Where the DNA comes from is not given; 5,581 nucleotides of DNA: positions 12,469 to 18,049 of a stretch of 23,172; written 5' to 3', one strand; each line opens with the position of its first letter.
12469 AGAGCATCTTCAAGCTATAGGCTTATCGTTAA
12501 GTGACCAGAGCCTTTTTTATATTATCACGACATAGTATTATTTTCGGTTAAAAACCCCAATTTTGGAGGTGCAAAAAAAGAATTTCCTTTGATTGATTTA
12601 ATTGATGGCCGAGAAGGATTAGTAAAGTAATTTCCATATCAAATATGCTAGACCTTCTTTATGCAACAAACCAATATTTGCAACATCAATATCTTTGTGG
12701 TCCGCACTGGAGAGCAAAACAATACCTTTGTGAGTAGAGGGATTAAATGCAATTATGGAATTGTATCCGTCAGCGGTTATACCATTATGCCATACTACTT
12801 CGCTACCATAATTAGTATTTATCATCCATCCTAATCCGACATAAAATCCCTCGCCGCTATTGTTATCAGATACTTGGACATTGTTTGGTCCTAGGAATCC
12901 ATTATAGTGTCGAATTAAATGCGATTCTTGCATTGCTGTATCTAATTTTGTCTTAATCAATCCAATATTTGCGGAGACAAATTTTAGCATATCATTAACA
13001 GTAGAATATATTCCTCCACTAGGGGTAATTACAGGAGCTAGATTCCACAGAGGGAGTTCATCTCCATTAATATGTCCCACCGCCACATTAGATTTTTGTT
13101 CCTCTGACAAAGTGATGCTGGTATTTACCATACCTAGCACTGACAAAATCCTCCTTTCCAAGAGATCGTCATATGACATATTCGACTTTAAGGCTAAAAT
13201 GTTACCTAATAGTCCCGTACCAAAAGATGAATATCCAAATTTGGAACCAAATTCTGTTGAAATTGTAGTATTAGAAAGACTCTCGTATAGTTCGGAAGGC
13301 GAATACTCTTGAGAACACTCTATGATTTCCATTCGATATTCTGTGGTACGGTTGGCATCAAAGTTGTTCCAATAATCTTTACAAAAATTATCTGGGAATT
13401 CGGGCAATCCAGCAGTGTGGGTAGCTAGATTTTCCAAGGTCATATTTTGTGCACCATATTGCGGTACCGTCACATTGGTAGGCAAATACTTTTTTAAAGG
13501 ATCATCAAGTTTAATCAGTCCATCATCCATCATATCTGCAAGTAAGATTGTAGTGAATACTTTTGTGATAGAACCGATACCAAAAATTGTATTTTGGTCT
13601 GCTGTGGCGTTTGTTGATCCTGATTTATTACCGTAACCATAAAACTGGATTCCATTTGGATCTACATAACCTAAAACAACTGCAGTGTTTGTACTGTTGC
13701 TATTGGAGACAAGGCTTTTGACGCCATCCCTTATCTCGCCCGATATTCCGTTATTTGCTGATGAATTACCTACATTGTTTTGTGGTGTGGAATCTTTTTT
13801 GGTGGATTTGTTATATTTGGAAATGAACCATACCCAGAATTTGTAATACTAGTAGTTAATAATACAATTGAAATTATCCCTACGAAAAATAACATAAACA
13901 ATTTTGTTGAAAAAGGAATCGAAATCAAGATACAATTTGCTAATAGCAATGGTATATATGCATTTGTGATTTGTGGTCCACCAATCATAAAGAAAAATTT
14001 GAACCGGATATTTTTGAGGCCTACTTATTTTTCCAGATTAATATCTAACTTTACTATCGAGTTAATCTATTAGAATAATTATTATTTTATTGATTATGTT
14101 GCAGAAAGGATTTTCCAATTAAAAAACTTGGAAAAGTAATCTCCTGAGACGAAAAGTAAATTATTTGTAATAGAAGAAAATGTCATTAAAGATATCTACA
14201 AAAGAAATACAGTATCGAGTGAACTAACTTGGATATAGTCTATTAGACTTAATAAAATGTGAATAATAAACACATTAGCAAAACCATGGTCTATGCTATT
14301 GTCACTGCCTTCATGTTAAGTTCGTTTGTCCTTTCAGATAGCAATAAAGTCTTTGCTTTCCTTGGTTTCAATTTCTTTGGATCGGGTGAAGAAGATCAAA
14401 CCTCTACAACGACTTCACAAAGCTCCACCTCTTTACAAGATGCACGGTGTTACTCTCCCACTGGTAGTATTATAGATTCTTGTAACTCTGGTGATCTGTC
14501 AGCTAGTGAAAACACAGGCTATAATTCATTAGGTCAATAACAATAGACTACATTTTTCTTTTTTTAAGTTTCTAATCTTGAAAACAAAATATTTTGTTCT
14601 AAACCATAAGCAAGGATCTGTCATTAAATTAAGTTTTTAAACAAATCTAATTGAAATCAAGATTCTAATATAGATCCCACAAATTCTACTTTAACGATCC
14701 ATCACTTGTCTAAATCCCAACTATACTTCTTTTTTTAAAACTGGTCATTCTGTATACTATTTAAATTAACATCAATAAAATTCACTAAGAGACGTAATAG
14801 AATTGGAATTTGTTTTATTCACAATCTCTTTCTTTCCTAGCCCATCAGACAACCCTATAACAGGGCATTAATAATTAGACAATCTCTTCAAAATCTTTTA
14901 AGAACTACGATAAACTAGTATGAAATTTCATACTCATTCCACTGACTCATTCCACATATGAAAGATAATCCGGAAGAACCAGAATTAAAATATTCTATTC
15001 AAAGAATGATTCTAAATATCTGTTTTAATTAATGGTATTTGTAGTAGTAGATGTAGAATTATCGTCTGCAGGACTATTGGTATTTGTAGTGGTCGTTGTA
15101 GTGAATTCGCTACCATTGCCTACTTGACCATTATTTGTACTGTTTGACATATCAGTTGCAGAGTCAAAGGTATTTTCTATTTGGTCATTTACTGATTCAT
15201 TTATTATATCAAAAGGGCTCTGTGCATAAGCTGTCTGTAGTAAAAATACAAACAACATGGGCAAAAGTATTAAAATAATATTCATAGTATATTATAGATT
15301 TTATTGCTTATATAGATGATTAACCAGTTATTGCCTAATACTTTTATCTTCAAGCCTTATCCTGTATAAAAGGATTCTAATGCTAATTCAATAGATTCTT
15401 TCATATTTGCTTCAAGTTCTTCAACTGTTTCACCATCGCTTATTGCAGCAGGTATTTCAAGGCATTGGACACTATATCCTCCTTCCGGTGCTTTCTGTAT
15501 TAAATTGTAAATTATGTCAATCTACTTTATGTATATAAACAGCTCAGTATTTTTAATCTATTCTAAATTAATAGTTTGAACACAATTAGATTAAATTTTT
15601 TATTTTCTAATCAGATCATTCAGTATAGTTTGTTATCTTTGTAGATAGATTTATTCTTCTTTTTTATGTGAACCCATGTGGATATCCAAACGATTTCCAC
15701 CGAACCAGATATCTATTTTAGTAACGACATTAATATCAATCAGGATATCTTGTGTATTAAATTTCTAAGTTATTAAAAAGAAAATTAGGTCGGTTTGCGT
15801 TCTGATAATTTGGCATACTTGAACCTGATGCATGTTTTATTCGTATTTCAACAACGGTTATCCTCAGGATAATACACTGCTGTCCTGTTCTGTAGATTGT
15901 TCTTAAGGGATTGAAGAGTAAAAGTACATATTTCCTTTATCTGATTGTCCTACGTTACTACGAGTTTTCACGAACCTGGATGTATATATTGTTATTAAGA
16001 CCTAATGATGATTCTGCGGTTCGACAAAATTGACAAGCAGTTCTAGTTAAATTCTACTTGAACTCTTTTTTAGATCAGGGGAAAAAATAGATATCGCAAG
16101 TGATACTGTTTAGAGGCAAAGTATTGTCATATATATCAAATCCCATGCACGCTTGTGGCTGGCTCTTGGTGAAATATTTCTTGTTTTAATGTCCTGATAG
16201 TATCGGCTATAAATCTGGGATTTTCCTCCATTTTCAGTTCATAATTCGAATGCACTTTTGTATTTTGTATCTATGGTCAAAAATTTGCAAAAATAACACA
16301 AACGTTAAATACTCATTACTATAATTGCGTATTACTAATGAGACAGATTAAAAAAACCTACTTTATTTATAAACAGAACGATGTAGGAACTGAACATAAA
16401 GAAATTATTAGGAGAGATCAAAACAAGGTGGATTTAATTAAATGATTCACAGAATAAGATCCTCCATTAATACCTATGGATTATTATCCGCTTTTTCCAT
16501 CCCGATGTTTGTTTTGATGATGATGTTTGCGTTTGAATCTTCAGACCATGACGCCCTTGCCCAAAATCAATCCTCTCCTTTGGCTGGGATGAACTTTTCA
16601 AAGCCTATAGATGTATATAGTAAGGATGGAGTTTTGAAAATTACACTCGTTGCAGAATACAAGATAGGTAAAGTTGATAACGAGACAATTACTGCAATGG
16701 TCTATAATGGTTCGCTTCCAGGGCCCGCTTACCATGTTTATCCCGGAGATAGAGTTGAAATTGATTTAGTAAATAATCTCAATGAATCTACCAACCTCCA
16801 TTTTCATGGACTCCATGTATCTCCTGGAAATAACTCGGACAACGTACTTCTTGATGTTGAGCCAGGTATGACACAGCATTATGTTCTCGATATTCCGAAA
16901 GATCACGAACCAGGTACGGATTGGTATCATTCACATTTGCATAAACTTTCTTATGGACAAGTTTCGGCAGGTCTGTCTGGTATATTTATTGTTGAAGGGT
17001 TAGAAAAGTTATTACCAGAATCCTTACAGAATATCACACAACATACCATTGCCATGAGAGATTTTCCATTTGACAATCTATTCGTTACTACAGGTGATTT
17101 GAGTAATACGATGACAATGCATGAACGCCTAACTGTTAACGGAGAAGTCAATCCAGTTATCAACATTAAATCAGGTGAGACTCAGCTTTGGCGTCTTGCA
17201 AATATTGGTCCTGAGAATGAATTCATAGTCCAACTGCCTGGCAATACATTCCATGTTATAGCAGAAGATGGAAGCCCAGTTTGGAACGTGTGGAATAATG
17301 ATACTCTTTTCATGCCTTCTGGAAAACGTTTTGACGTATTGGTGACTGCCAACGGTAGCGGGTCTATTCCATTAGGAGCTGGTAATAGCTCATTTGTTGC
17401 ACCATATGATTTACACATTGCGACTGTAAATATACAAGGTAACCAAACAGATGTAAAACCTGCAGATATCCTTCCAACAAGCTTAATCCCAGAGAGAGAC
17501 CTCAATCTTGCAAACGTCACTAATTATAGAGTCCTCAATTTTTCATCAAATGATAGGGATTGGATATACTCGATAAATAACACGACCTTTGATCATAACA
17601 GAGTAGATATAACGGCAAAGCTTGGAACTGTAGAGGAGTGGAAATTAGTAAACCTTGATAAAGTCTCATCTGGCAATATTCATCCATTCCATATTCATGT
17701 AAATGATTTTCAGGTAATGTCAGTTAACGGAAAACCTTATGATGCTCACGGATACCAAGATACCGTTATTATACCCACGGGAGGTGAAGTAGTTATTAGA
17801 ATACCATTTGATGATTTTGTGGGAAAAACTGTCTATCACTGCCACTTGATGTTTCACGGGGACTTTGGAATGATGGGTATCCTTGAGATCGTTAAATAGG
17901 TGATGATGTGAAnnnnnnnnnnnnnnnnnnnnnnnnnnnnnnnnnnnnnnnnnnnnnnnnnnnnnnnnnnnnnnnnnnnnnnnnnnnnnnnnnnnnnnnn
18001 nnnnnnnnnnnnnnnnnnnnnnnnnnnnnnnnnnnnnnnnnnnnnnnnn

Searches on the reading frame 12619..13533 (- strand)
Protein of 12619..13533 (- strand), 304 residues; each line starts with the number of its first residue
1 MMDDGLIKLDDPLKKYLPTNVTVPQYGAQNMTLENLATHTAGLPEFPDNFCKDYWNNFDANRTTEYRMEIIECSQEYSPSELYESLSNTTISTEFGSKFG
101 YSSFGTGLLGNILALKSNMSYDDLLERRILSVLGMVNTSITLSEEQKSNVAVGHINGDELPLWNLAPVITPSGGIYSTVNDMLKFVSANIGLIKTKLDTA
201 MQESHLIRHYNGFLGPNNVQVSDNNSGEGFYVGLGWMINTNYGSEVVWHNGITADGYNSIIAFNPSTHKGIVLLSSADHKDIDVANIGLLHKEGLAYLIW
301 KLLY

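Call 4: search_protein_families(library=pfam, proteins=[window:12619-13533:-], max_evalue=0.01)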
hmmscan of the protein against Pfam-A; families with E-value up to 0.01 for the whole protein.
window:12619-13533:- (304 aa): 1 family
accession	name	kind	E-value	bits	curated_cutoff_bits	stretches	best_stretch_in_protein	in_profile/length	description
PF00144.29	Beta-lactamase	-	2.9e-43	148.7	27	1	2-280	68-313/329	Beta-lactamase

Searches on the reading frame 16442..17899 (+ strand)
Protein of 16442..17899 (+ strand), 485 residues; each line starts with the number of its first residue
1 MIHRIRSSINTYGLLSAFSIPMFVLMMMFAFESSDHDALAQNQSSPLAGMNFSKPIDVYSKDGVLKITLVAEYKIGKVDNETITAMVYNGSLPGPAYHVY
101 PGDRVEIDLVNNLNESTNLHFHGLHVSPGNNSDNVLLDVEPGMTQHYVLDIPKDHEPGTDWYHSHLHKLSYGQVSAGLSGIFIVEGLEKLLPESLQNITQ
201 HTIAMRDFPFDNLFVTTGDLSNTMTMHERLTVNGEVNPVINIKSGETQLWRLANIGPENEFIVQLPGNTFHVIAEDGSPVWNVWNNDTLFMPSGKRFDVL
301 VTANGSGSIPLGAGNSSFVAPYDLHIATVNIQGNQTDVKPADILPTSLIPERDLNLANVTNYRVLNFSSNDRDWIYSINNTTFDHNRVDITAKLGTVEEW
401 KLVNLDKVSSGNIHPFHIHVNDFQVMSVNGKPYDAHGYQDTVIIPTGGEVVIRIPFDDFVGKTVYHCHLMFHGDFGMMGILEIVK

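Call 4: search_protein_families(library=pfam, proteins=[window:16442-17899:+], max_evalue=0.01)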
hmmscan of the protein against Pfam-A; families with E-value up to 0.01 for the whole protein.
window:16442-17899:+ (485 aa): 3 families
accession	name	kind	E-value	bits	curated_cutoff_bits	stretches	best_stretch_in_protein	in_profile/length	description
PF07731.20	Cu-oxidase_2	-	8.4e-24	84.3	20.4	1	359-481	7-131/137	Multicopper oxidase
PF07732.21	Cu-oxidase_3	-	5.5e-22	78.5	21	1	79-186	10-116/119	Multicopper oxidase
PF00394.28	Cu-oxidase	-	4.7e-10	40.2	21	1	222-305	31-124/157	Multicopper oxidase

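Call 5: search_protein_families(library=ncbifam, proteins=[window:16442-17899:+], max_evalue=0.01)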
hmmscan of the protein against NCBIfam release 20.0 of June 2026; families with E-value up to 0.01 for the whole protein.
window:16442-17899:+ (485 aa): 8 families
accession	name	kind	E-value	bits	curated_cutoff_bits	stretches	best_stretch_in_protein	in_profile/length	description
NF008205.1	PRK10965.1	equivalog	8.5e-39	133.8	525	2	67-311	48-296/529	multicopper oxidase CueO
NF008135.0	PRK10883.1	equivalog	1.1e-26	93.3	581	1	86-453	68-436/471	cell division protein FtsP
TIGR01480.1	copper_res_A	subfamily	2.8e-23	82.2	478.95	2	72-209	53-182/593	copper resistance system multicopper oxidase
NF045554.1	AmiPhnlOxPhsA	equivalog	4.9e-17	61.7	950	3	375-438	442-499/581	O-aminophenol oxidase PhsA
TIGR03389.1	laccase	equivalog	2.1e-16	59.8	558.9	1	84-307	23-255/539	laccase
TIGR03388.1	ascorbase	equivalog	7.7e-13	47.9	614.8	1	72-209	9-143/542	L-ascorbate oxidase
TIGR02376.1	Cu_nitrite_red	equivalog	8.7e-12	45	296.3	1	65-193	28-153/326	copper-containing nitrite reductase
TIGR03390.1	ascorbOXfungal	equivalog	8.8e-12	44.3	445.35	1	60-307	8-267/538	L-ascorbate oxidase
